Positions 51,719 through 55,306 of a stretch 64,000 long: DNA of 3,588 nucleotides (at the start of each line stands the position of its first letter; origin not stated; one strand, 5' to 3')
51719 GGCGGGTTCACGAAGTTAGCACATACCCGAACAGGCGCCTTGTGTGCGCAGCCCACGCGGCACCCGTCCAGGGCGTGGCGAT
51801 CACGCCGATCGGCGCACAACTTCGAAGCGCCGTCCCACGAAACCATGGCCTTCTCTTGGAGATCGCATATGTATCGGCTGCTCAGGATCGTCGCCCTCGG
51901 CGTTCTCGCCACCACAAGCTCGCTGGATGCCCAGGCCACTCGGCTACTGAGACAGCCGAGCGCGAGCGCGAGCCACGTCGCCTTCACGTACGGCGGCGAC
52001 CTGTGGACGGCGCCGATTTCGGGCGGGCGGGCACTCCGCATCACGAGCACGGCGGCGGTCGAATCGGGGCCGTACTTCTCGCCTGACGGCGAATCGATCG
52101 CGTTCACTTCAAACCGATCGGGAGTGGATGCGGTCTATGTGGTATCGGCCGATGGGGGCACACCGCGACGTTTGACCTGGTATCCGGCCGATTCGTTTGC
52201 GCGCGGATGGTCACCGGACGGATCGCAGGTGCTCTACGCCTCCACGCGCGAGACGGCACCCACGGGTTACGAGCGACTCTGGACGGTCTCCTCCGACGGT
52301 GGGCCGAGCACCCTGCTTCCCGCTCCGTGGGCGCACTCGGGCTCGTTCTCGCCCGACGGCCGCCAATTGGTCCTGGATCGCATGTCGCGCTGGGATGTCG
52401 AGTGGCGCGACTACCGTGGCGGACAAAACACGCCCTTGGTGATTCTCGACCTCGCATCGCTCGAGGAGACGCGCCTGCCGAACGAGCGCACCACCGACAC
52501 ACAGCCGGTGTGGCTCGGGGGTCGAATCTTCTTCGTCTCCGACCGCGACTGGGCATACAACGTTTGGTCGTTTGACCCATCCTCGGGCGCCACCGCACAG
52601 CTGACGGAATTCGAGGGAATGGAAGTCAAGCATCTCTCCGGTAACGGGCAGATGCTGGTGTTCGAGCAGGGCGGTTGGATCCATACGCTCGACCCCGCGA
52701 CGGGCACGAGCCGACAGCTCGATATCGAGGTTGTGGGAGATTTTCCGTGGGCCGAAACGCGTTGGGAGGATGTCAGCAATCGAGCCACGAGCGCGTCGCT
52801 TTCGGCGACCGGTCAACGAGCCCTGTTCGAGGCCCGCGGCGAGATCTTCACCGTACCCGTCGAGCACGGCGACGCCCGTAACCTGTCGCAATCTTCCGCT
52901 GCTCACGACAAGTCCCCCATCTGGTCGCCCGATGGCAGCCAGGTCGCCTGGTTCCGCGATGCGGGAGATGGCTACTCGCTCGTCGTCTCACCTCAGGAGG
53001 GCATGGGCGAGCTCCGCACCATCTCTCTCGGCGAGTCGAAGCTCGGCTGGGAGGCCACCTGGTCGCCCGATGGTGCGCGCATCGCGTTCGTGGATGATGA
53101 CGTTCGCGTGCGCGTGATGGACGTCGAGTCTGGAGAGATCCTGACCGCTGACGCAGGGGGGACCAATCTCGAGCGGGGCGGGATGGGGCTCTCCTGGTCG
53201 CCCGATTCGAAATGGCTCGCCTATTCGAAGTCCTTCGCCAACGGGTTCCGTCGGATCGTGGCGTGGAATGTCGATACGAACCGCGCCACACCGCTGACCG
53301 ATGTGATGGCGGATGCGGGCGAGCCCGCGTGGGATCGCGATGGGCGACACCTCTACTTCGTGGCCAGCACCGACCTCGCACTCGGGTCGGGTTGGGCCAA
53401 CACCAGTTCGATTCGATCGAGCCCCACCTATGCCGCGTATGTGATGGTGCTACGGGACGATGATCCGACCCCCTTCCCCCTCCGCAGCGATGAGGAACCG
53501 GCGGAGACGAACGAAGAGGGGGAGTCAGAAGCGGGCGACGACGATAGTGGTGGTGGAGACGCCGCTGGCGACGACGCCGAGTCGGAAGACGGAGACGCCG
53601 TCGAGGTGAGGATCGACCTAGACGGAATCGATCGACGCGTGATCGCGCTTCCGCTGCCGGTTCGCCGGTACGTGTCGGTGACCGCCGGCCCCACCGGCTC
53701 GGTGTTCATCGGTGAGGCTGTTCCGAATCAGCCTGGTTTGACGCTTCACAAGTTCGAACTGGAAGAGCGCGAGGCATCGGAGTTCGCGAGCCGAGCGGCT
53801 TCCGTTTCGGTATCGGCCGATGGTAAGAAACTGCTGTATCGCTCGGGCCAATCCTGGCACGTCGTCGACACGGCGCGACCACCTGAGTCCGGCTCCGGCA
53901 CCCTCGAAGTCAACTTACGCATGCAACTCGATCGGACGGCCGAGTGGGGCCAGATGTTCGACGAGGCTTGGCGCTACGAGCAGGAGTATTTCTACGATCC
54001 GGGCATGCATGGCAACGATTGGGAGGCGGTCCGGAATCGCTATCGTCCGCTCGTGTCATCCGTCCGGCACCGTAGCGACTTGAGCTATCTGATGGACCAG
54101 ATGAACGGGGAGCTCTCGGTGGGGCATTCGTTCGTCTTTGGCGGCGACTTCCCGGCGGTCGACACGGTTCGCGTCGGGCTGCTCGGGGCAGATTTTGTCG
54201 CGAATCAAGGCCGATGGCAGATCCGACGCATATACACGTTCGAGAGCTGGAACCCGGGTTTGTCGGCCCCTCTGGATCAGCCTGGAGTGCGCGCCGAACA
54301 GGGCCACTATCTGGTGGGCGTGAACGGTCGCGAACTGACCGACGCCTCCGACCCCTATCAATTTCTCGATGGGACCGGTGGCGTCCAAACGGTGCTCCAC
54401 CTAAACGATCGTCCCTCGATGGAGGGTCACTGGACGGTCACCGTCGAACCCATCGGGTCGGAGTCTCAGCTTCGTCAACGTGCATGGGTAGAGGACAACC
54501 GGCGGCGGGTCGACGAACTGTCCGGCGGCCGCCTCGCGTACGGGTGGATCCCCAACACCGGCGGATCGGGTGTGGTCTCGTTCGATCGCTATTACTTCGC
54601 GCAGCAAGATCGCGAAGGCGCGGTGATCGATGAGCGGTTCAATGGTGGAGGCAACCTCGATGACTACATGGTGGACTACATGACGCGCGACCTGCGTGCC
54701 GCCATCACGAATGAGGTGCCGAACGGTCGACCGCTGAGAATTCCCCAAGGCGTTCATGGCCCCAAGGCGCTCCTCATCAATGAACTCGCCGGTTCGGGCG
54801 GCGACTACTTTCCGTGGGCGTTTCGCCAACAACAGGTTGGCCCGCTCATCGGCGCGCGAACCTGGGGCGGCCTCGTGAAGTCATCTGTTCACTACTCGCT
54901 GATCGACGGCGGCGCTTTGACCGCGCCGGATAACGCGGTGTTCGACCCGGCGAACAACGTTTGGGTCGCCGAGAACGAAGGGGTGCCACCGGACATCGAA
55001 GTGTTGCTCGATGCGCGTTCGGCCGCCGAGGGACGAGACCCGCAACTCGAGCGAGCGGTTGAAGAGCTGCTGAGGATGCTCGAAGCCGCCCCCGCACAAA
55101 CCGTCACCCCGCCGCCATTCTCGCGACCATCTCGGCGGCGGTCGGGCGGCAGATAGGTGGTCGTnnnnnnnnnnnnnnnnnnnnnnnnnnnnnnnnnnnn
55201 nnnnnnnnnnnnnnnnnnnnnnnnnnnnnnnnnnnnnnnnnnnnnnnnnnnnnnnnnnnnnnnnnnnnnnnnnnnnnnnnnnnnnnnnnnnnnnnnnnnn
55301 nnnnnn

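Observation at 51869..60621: Operon of tricorn-like protease, PaaK/F390-synthetase-like adenylating enzyme, tandem NitT/TauT substrate-binding lipoproteins and ABC transporter, with a coupled third binding-protein remnant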

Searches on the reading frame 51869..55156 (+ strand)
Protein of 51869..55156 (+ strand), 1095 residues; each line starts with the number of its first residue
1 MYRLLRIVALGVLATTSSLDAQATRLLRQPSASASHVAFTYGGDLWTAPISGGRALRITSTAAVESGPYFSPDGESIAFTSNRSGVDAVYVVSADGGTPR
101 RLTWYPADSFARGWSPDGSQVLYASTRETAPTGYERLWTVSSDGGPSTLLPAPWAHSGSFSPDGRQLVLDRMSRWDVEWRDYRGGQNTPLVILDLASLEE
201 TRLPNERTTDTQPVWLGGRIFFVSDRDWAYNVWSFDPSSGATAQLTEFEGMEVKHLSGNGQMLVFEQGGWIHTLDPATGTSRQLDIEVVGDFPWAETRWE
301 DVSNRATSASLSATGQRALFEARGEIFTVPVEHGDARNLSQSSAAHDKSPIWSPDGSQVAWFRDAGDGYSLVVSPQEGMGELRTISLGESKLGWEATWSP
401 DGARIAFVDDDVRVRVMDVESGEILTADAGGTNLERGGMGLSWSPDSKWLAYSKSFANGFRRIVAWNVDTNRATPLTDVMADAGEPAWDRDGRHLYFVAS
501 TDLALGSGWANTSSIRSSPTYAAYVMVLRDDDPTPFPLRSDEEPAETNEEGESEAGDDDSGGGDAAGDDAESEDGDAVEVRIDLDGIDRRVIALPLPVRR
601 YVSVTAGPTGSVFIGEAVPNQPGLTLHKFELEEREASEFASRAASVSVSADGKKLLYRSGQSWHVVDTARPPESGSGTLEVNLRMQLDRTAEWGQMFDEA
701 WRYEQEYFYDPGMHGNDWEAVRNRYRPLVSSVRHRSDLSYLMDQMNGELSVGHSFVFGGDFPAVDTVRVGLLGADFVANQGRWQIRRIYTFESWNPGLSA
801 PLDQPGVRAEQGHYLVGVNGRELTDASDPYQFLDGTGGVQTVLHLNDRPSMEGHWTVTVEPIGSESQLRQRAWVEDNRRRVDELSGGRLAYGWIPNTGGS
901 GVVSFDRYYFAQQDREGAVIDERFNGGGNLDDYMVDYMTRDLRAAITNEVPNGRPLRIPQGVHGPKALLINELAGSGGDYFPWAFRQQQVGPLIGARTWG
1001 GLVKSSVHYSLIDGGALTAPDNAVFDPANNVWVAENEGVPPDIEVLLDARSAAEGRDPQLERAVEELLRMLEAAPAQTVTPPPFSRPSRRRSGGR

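Call 4: search_protein_families(library=pfam, proteins=[window:51869-55156:+], max_evalue=0.01)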
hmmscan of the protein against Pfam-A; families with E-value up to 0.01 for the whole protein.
window:51869-55156:+ (1095 aa): 8 families
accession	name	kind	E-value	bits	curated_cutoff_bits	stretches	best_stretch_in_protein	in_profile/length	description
PF07676.18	PD40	-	3.9e-31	106.8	20.9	3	57-91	3-38/38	WD40-like Beta Propeller Repeat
PF14684.11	Tricorn_C1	-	4.3e-21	75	24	1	691-747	3-59/59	Tricorn protease C1 domain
PF14685.13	PDZ_Tricorn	-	3.1e-19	69.2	25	1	770-850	1-81/88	Tricorn protease PDZ domain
PF03572.23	Peptidase_S41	-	2.3e-15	57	24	1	910-1045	25-165/165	Peptidase family S41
PF00930.27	DPPIV_N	-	7.4e-11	41.8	22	1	70-169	243-345/354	Dipeptidyl peptidase IV (DPP IV) N-terminal region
PF25174.1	Beta-prop_THOC3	-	7.5e-08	32.1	305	1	395-498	51-147/272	THOC3 beta-propeller domain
PF25460.1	Beta-prop_Aladin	-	4.1e-05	23.3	171.1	0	440-496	115-169/340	Aladin seven-bladed propeller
PF12894.13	ANAPC4_WD40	-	0.0097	16.6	22.9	0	397-426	45-74/91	Anaphase-promoting complex subunit 4 WD40 domain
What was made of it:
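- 51869..55156 (+): Tricorn-like S41 protease with a signal peptide. It is a co-oriented neighbour and not part of the conserved module. Pfam finds PD40, Tricorn_C1, PDZ_Tricorn and Peptidase_S41 (call 4).
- Checked: Tricorn-like protein: 51869-55156, 1095 aa. Pfam finds PD40, Tricorn_C1, PDZ_Tricorn and S41 (call 4).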

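Call 5: search_protein_families(library=ncbifam, proteins=[window:51869-55156:+], max_evalue=0.01)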
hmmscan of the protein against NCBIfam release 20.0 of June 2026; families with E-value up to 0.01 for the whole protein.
window:51869-55156:+ (1095 aa): 6 families
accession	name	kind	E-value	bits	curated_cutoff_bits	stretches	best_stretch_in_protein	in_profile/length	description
TIGR02800.1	propeller_TolB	equivalog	1.3e-41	142.9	343.15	4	44-168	260-381/418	Tol-Pal system beta propeller repeat protein TolB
NF002183.0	PRK01029.1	equivalog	3.1e-24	85.8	405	3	396-500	286-390/429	Tol-Pal system protein TolB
NF053518.1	DipepPtdsDpp5Prph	equivalog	1.7e-23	83.1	900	3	44-128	43-127/655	dipeptidyl-peptidase Dpp5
NF033523.0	lasso_peptidase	equivalog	2.9e-18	66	400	2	33-129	59-154/638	Atxe2 family lasso peptide isopeptidase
NF045589.1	Cterm_S41_CtpB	exception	0.0066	15.1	633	0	965-1051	303-386/416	carboxyl-terminal processing protease CtpB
NF003124.0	PRK04043.1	equivalog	0.0087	14.9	428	0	44-104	258-318/419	Tol-Pal system protein TolB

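Call 62: search_solved_structures(query=window:51869-55156:+, max_evalue=0.001)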
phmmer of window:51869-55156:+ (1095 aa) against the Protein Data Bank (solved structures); distinct sequences matched with E-value up to 0.001: 21.
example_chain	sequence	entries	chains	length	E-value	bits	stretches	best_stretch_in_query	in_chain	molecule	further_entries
1k32_A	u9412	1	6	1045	9e-78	265.2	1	25-1071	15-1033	tricorn protease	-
1n6d_A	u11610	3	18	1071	9.8e-78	265.1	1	25-1071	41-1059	Tricorn protease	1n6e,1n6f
4r40_A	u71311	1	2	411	1.2e-13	52.9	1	45-126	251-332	Protein TolB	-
4pwz_A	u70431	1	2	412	1.2e-13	52.9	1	45-126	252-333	Protein TolB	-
4jml_A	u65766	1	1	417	2.3e-13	51.9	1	44-126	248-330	Protein TolB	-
2w8b_A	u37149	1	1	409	3.3e-13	51.4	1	44-125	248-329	PROTEIN TOLB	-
1crz_A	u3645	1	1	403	3.3e-13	51.4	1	44-125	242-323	TOLB PROTEIN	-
2hqs_A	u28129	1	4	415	3.4e-13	51.4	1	44-124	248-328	Protein tolB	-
2w8b_B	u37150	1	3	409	3.5e-13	51.3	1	44-125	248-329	PROTEIN TOLB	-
7nst_E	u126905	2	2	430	3.6e-13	51.3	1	44-125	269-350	Tol-Pal system protein TolB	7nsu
3iax_A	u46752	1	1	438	4.4e-13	51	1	44-124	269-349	Protein tolB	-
1c5k_A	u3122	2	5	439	4.4e-13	51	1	44-124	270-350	PROTEIN (TOLB PROTEIN) | PROTEIN TOLB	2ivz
6pnv_A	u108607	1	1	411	1.2e-11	46.3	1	44-125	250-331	Tol-Pal system protein TolB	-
2ojh_A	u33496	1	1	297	1.2e-11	46.2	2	69-128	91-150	Uncharacterized protein Atu1656/AGR_C_3050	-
7mx5_A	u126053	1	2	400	9.1e-11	43.3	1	45-168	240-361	Tol-Pal system protein TolB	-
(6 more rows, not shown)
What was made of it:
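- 51869..55156 (+): It matches 1K32 over its full length at E = 9e-78 (call 62).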

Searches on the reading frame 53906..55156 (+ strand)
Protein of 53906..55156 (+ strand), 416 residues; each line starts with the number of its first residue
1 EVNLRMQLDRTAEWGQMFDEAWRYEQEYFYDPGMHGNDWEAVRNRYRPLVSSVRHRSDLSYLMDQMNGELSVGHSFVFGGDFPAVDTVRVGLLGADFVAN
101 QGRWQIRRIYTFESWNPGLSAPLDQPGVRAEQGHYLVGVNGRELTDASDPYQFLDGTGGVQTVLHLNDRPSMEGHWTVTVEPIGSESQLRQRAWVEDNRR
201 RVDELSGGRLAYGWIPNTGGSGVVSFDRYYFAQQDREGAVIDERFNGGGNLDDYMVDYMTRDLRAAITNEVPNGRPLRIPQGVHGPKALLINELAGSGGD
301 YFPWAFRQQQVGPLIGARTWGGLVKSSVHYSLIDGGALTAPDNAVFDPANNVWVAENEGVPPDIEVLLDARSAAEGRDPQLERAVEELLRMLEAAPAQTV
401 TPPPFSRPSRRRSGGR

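Call 84: search_solved_structures(query=window:53906-55156:+, max_evalue=1e-10, show_alignments=1)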
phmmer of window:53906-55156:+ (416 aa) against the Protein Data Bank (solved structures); distinct sequences matched with E-value up to 1e-10: 2.
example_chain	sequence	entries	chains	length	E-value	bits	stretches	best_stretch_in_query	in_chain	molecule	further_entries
1k32_A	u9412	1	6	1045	3e-52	181.2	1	13-392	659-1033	tricorn protease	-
1n6d_A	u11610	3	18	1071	3.2e-52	181.1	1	13-392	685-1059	Tricorn protease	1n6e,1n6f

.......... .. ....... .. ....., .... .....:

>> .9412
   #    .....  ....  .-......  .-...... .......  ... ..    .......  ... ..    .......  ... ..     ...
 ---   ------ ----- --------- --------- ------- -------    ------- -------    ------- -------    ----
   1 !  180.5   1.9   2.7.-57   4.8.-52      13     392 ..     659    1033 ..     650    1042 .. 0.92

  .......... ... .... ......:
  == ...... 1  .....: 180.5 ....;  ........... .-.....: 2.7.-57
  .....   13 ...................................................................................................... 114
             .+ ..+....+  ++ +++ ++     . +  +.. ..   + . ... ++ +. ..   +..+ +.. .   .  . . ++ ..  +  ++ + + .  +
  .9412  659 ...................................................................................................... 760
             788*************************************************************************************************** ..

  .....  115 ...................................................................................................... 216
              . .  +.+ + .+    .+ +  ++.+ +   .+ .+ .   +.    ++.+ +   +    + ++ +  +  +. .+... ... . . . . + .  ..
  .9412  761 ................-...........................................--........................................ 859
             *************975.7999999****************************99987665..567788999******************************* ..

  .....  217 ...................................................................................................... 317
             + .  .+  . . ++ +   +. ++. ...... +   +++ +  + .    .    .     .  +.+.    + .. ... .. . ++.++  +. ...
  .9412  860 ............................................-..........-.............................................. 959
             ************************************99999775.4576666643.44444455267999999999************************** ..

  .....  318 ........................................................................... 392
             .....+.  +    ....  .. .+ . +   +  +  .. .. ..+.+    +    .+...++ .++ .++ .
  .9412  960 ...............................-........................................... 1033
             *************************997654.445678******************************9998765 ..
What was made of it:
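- On Tricorn protease: Calls 4, 62 and 84.
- Closest known: Thermoplasma tricorn protease. Same: The window protein matches over its full length, has the same domain order and keeps the catalytic Ser, His and Glu (calls 4, 62, 84).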
